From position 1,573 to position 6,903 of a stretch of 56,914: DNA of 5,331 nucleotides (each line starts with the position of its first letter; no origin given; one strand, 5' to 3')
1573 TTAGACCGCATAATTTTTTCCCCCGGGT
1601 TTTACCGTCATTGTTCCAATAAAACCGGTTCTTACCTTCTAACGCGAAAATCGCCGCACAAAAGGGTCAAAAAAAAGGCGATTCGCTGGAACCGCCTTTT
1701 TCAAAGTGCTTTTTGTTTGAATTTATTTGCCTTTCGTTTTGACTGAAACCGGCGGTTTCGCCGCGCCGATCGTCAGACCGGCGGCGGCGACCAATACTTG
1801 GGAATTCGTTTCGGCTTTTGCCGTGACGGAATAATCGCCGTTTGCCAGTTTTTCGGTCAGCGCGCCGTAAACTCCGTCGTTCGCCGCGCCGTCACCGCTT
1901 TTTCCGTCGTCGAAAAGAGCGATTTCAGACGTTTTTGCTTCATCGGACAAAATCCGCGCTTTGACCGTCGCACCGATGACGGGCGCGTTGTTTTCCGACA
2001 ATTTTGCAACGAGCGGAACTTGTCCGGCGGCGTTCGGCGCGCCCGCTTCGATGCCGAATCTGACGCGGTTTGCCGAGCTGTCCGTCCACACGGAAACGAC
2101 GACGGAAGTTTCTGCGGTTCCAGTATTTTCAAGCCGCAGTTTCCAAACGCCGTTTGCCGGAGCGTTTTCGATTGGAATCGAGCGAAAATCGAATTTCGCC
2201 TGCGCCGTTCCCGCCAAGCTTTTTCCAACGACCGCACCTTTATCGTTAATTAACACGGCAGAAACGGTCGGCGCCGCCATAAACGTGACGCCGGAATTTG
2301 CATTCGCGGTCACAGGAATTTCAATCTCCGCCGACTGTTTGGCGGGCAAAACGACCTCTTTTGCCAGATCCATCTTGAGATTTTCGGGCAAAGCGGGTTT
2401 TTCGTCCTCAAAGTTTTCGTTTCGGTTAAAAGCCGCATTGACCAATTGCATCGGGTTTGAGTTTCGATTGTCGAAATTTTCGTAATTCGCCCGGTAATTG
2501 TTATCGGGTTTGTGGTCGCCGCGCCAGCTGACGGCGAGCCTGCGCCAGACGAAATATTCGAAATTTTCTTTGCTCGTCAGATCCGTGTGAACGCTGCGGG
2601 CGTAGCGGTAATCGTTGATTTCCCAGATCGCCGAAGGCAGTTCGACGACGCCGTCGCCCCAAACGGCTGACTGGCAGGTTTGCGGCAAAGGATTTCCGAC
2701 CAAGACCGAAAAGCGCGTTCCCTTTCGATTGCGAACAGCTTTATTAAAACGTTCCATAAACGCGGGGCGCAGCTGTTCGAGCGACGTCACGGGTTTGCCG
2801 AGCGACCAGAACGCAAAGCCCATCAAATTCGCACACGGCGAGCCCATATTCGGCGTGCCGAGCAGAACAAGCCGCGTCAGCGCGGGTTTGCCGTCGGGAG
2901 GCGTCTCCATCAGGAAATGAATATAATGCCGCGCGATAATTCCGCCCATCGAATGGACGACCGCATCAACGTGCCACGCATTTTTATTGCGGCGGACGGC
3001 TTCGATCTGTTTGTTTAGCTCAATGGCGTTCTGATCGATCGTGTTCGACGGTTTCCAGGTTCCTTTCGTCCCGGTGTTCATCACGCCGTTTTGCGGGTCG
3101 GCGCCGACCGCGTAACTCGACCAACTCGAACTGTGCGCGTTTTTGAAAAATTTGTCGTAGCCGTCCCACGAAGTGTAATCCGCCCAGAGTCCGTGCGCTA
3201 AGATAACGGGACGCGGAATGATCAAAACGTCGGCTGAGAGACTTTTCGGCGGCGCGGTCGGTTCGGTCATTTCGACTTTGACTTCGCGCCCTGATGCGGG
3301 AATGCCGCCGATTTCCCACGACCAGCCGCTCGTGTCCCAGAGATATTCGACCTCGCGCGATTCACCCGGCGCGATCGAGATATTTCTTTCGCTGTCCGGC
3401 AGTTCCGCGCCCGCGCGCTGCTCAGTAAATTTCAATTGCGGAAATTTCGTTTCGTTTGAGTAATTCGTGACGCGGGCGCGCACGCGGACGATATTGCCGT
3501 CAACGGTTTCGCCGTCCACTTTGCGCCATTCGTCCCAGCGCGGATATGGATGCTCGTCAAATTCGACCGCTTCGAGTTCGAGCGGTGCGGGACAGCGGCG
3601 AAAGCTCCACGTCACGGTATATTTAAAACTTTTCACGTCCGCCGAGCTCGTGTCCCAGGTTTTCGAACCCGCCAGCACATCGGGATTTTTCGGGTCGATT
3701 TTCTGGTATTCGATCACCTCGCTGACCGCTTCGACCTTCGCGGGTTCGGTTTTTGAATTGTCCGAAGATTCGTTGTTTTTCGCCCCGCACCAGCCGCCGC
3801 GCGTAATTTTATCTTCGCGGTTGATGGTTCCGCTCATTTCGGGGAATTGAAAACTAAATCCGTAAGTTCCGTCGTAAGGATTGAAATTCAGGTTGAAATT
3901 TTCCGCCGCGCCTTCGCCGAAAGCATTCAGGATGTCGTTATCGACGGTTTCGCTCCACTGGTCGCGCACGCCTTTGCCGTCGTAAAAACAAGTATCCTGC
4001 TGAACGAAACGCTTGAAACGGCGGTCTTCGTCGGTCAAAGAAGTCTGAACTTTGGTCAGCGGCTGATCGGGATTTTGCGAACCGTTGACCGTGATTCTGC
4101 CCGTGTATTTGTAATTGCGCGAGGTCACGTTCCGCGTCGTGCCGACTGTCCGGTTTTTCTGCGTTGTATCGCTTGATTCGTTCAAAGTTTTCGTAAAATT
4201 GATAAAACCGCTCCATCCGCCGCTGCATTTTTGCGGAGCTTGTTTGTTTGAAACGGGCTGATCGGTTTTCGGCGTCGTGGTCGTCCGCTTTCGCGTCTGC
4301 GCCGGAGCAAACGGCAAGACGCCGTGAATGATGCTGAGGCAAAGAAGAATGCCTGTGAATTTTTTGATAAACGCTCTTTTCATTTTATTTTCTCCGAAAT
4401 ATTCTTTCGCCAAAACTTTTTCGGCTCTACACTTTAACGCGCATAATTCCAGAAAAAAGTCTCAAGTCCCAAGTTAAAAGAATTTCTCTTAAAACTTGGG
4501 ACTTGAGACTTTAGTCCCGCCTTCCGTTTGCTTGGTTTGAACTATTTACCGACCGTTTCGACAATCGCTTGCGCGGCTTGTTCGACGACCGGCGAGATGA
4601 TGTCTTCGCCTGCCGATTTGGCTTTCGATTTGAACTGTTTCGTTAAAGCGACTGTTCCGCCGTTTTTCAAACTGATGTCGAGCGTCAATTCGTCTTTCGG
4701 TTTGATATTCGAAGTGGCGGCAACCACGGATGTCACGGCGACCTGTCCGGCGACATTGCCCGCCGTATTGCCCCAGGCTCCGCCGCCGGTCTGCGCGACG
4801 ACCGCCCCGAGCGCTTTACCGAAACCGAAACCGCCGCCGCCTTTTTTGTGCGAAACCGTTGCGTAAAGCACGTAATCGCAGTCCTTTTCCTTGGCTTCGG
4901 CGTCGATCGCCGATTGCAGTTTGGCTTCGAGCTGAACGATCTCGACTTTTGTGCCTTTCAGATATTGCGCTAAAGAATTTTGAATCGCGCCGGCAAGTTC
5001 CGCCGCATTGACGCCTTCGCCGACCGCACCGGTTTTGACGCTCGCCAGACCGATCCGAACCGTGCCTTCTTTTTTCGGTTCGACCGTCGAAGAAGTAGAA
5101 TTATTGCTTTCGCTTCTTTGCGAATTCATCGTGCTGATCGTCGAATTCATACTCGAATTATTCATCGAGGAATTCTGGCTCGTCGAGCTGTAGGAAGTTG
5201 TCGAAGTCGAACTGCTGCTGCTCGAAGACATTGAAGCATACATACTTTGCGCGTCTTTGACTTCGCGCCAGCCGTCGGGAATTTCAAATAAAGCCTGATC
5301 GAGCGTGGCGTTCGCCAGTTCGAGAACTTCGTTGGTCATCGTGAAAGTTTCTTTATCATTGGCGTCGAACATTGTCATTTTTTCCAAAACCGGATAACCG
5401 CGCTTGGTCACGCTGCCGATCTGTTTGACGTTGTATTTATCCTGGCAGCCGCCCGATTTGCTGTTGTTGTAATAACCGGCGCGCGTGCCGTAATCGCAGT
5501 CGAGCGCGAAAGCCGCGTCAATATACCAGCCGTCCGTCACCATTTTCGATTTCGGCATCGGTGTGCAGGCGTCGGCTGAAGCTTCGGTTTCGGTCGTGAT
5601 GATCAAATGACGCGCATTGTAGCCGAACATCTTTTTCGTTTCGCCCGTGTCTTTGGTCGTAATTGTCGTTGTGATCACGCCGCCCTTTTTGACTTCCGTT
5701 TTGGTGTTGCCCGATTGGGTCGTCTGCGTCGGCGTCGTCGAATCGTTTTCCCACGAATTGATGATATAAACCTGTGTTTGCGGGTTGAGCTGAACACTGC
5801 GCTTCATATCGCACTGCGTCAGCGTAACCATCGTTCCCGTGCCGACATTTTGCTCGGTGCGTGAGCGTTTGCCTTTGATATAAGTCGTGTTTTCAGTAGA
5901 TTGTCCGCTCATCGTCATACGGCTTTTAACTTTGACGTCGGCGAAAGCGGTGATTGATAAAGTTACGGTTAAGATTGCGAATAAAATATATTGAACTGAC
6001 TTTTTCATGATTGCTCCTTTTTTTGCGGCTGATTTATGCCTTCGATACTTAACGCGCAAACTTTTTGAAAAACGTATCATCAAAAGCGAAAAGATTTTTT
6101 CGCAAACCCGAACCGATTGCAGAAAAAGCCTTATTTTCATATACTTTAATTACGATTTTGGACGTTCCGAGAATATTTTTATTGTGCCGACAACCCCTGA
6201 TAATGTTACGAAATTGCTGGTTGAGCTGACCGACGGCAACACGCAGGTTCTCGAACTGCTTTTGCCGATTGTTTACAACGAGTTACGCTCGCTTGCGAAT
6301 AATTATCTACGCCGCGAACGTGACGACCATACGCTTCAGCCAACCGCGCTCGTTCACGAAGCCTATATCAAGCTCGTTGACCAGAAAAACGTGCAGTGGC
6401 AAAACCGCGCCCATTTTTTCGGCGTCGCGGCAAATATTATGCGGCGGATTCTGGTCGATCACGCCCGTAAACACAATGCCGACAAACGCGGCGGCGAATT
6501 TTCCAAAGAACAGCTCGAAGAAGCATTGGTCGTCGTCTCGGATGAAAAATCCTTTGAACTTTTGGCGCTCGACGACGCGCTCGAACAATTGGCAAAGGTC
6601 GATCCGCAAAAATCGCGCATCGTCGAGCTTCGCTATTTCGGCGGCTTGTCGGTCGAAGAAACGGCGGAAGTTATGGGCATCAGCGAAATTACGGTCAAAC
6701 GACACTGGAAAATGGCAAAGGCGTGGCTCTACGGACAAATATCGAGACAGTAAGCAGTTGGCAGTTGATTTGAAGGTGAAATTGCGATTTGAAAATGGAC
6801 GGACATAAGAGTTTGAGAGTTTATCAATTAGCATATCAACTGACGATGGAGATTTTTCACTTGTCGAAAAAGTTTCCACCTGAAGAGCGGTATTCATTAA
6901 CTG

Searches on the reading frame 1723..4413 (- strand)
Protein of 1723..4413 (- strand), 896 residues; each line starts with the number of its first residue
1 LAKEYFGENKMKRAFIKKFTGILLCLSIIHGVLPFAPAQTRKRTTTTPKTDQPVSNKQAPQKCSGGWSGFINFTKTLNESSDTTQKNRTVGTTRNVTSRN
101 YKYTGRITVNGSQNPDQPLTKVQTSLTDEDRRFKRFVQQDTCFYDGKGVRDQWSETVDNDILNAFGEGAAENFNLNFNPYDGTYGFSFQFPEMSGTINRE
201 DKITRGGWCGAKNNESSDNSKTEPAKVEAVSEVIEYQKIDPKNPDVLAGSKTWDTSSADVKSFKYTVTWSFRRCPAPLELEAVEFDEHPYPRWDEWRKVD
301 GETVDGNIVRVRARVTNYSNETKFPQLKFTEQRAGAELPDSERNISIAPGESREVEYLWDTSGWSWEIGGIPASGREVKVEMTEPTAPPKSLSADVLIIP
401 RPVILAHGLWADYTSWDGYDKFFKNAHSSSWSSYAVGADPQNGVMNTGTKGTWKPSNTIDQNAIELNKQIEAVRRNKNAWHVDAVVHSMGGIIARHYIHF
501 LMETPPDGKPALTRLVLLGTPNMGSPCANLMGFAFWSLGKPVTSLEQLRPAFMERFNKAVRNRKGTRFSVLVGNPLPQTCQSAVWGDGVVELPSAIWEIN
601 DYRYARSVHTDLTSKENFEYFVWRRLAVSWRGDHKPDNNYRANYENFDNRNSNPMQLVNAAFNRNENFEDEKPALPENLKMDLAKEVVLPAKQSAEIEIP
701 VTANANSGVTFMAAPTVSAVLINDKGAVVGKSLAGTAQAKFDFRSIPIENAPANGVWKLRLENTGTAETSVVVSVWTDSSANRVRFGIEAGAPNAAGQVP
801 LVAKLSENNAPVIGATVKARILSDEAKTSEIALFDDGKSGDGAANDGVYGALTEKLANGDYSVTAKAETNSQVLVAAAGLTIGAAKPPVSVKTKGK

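Call 44: search_protein_families(library=pfam, max_evalue=0.01, proteins=[window:1723-4413:-])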
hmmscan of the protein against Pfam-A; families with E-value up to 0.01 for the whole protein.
window:1723-4413:- (896 aa): 4 families
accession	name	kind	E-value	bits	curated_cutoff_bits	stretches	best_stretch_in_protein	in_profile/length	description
PF24096.1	DUF7379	-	1.4e-07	32.1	33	1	456-529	47-119/191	Domain of unknown function (DUF7379)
PF02089.21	Palm_thioest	-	4.2e-05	23.8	26.8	1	402-524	1-112/254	Palmitoyl protein thioesterase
PF01674.24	Lipase_2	-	5.3e-05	23.3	20.3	1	401-501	2-96/219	Lipase (class 2)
PF12697.13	Abhydrolase_6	-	0.0049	18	26.3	0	403-555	1-123/217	Alpha/beta hydrolase family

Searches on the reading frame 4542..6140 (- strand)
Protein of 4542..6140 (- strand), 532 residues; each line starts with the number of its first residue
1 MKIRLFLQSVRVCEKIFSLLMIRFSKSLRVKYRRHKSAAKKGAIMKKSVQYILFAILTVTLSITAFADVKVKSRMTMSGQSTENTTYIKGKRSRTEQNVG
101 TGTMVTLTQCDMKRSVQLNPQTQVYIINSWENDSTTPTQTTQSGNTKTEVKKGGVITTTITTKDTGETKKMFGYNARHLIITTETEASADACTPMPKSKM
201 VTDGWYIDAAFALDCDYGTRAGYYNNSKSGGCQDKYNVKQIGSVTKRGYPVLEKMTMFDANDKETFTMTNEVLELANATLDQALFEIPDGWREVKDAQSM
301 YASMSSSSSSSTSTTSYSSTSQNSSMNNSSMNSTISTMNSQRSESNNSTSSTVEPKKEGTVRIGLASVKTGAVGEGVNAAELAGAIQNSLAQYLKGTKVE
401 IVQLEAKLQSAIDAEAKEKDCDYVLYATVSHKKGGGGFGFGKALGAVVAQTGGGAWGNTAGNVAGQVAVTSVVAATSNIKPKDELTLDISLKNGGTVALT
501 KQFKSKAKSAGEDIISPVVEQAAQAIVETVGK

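Call 44: search_protein_families(library=pfam, max_evalue=0.01, proteins=[window:4542-6140:-])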
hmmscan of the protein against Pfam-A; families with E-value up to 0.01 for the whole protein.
window:4542-6140:- (532 aa): 1 family
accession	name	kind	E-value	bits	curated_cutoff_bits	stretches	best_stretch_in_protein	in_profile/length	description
PF15388.11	FAM117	-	0.0072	16.3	27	0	282-356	149-223/310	Protein Family FAM117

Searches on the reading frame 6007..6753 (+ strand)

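Call 44: search_protein_families(library=pfam, max_evalue=0.01, proteins=[window:6007-6753:+])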
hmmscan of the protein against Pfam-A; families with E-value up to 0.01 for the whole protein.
window:6007-6753:+ (248 aa): 6 families
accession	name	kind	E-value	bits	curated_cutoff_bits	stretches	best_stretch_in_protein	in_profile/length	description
PF07638.17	Sigma70_ECF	-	2.7e-60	203.9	21.1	1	65-244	2-182/185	ECF sigma factor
PF08281.18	Sigma70_r4_2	-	2.6e-11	43.4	25.7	1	191-241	4-54/54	Sigma-70, region 4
PF04545.22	Sigma70_r4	-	4.7e-09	36.1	24.1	1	195-233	2-40/50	Sigma-70, region 4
PF02001.22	DUF134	-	0.00018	22.5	27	0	206-238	43-80/98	Protein of unknown function DUF134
PF06530.18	Phage_antitermQ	-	0.0013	19.1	26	1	186-244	51-109/118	Phage antitermination protein Q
PF19889.5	DUF6362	-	0.0092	16.8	31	0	188-237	46-94/98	Domain of unknown function (DUF6362)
